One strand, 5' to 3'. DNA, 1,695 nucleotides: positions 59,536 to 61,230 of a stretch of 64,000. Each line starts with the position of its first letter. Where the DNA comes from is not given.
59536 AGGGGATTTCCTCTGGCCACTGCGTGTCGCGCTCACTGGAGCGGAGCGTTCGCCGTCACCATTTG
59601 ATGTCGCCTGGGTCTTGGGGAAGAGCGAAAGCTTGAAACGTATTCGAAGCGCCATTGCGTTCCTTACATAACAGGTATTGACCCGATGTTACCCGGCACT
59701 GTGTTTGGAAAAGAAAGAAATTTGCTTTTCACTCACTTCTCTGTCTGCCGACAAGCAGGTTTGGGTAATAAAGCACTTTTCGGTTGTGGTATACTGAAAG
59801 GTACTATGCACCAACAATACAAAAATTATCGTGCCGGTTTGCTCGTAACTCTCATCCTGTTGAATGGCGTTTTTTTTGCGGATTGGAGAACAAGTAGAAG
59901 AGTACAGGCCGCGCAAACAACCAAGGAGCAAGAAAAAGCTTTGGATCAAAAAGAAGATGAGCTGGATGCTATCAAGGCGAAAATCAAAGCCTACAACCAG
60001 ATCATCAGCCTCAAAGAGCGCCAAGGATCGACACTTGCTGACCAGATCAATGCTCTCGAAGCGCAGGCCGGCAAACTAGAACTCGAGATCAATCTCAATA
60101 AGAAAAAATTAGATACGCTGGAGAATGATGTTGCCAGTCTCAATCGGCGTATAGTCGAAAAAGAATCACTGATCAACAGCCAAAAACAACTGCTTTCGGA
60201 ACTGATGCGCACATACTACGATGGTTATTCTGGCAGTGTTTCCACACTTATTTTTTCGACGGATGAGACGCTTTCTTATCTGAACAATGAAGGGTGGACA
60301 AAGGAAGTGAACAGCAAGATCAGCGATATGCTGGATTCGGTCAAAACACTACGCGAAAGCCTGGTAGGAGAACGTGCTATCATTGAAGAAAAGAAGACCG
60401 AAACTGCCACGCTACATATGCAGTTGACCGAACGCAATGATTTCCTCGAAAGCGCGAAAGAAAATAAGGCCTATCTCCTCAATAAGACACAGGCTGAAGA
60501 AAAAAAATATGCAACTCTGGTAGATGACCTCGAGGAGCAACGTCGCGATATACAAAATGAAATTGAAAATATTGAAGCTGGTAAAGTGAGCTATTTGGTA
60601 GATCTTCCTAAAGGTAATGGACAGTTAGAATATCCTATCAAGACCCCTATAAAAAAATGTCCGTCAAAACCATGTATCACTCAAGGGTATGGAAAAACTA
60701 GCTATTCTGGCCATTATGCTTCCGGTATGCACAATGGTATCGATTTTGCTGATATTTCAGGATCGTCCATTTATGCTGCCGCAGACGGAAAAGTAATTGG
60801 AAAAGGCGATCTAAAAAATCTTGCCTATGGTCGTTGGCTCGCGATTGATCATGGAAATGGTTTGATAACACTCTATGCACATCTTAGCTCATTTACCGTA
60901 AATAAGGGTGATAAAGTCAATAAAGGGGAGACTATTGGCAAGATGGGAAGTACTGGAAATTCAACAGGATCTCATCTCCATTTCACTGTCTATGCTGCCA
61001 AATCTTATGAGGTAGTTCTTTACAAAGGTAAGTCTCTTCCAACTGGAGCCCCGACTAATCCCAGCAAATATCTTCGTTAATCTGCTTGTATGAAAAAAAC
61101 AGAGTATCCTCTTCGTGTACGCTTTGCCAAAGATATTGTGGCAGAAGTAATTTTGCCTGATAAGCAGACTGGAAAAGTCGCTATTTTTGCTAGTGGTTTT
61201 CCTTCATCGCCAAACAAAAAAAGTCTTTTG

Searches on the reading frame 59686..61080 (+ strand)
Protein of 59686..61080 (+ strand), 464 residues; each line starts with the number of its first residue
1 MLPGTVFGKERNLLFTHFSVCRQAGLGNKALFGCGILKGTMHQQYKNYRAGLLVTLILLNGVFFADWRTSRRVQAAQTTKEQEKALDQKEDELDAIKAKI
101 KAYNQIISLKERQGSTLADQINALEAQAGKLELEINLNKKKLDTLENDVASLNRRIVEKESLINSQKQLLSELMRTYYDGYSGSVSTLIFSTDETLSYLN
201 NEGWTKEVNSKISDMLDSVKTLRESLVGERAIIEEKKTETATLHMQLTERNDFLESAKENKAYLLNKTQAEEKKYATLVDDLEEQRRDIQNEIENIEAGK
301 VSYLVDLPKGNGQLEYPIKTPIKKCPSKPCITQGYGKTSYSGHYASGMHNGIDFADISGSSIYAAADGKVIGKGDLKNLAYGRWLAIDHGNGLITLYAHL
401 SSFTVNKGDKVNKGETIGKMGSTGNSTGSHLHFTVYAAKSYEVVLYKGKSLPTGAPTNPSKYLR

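Call 57: search_protein_families(library=pfam, proteins=[window:59686-61080:+], max_evalue=0.001)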
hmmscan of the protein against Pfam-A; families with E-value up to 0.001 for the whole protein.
window:59686-61080:+ (464 aa): 2 families
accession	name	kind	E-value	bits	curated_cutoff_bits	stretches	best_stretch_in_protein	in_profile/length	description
PF01551.29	Peptidase_M23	-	6.2e-31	106.9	28.7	1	348-438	2-90/96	Peptidase family M23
PF14662.11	KASH_CCD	-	0.00096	19.6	43.3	1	71-173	50-156/191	Coiled-coil region of CCDC155 or KASH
